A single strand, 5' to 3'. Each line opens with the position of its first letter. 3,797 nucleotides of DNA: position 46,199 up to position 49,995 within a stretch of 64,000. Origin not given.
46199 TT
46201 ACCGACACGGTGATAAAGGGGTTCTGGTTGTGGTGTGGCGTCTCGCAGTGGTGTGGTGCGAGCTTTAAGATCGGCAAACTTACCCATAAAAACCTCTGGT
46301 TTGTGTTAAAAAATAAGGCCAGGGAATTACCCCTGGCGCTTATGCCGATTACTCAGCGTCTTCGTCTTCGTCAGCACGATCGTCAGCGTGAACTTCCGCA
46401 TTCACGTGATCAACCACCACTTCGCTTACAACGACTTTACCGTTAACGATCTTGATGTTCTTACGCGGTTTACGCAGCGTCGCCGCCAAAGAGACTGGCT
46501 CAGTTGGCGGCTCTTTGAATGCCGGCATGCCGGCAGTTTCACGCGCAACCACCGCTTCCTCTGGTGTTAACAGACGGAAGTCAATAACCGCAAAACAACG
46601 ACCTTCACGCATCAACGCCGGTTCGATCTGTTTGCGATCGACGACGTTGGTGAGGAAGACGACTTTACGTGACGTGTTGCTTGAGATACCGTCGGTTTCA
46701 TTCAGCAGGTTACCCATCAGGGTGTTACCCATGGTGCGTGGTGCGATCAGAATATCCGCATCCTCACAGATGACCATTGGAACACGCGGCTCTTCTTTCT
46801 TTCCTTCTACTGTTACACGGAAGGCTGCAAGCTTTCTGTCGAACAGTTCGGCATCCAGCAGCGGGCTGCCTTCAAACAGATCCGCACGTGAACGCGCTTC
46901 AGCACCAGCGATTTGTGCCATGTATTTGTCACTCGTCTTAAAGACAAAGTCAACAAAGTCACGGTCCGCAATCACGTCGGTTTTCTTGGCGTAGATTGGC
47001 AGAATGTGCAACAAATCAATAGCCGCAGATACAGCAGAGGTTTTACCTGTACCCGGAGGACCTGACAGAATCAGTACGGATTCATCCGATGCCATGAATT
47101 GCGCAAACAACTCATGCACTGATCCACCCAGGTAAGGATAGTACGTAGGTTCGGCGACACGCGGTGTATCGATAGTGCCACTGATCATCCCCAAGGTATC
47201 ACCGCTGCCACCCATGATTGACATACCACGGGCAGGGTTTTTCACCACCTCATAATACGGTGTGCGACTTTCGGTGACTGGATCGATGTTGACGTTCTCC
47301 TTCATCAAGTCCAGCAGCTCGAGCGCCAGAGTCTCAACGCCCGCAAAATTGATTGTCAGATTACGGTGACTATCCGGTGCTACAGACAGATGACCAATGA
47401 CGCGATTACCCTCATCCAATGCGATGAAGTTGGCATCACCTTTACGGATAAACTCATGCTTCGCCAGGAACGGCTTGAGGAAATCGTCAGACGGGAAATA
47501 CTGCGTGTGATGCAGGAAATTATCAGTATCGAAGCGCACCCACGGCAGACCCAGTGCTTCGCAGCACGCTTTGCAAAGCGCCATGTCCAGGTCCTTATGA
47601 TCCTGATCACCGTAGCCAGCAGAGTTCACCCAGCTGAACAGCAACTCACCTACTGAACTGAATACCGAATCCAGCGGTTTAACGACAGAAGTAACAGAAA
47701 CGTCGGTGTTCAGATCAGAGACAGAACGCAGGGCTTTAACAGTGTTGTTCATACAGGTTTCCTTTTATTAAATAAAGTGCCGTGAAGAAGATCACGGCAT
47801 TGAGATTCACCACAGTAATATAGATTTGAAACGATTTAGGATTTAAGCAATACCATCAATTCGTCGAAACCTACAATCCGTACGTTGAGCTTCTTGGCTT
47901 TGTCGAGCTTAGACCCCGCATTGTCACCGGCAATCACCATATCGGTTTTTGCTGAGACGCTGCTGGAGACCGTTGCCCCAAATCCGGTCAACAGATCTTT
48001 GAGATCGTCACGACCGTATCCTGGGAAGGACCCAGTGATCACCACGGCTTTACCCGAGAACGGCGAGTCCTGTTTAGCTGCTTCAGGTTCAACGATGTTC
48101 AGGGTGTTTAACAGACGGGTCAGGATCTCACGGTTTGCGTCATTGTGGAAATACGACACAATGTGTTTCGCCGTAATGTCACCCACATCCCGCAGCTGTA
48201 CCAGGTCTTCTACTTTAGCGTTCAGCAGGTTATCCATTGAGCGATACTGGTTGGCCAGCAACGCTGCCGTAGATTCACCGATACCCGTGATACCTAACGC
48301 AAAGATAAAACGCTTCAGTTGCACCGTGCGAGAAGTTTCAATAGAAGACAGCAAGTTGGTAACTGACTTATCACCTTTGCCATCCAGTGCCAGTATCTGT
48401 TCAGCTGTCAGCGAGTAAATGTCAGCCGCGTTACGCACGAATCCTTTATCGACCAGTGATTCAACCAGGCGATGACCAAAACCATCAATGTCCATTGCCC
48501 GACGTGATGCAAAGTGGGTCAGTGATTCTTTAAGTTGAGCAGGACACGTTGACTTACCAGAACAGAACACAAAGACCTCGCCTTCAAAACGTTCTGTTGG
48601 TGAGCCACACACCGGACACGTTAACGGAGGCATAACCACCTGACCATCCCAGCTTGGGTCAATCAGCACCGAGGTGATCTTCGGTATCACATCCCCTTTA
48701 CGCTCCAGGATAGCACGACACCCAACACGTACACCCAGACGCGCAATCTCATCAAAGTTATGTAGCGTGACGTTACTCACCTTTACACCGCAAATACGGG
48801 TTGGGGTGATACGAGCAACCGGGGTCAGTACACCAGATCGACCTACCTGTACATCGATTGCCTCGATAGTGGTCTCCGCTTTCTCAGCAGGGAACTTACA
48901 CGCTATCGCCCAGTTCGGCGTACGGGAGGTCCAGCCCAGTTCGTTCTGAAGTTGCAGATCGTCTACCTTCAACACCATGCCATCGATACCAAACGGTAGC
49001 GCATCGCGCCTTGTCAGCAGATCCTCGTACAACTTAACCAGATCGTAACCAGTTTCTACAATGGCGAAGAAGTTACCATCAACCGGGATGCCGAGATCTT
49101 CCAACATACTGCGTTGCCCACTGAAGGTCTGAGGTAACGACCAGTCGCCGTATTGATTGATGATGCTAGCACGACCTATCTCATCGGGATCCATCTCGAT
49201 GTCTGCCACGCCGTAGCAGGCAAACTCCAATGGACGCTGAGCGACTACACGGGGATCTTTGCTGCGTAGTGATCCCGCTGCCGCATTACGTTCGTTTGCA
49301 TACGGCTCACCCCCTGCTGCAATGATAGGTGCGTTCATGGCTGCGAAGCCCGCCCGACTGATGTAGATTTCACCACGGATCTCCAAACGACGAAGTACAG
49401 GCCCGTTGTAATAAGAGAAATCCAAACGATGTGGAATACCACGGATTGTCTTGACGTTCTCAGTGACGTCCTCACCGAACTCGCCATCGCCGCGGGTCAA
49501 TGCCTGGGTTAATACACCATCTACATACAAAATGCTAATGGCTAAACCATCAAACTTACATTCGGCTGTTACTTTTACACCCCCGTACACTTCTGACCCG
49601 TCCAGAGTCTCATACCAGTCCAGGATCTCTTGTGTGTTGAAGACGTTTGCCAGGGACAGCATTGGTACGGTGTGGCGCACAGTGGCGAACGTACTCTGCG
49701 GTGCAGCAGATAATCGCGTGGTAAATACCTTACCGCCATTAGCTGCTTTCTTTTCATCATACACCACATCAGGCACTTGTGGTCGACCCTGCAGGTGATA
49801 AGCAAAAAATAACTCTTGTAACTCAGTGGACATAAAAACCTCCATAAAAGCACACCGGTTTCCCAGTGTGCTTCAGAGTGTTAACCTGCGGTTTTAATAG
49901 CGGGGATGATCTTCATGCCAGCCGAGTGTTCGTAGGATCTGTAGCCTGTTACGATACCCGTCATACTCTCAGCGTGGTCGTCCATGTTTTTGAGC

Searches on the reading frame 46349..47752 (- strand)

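Call 26: search_protein_families(library=phrogs, proteins=[window:46349-47752:-], max_evalue=0.00001)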
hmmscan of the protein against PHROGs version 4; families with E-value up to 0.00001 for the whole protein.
window:46349-47752:- (467 aa): 6 families
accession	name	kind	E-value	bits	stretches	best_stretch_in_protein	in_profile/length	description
phrog_35110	-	unknown function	3.7e-127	425.8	1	7-442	17-451/455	-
phrog_14322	-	unknown function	1.2e-35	124.5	2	326-427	283-382/398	-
phrog_11907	-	other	5.1e-14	53.3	1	195-410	145-343/400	ATPase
phrog_33861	-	unknown function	5.6e-08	32.9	1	325-404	284-365/407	-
phrog_10440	-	unknown function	3.5e-07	30.1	0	323-393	285-352/483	-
phrog_7485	-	unknown function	3.7e-06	27.1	0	226-399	229-366/430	-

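Call 85: search_protein_families(library=pfam, proteins=[window:46349-47752:-], max_evalue=0.001)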
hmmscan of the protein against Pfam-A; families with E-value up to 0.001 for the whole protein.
window:46349-47752:- (467 aa): 2 families
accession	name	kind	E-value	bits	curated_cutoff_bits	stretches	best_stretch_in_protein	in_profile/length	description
PF00004.35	AAA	-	5.7e-09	37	21.2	1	227-393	1-130/131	ATPase family associated with various cellular activities (AAA)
PF24883.2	NPHP3_N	-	0.00023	21.9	24.8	1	214-284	10-71/164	Nephrocystin 3, N-terminal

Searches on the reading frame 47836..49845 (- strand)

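Call 26: search_protein_families(library=phrogs, proteins=[window:47836-49845:-], max_evalue=0.00001)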
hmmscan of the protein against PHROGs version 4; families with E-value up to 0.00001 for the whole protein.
window:47836-49845:- (669 aa): 6 families
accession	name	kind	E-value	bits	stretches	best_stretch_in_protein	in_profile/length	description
phrog_3869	-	DNA, RNA and nucleotide metabolism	1.5e-179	599.6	1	8-664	15-650/656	NAD-dependent DNA ligase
phrog_3359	-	DNA, RNA and nucleotide metabolism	1e-46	160.7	1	9-393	8-322/325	NAD-dependent DNA ligase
phrog_3498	-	DNA, RNA and nucleotide metabolism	2.4e-43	149.8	1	404-664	3-250/256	NAD-dependent DNA ligase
phrog_2561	-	DNA, RNA and nucleotide metabolism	7.4e-13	50.1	1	571-668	66-161/167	DNA ligase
phrog_22334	-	unknown function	1.7e-08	35.9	1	483-579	8-104/116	-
phrog_24545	-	DNA, RNA and nucleotide metabolism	6.2e-08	33.4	1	485-568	144-225/229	HNH endonuclease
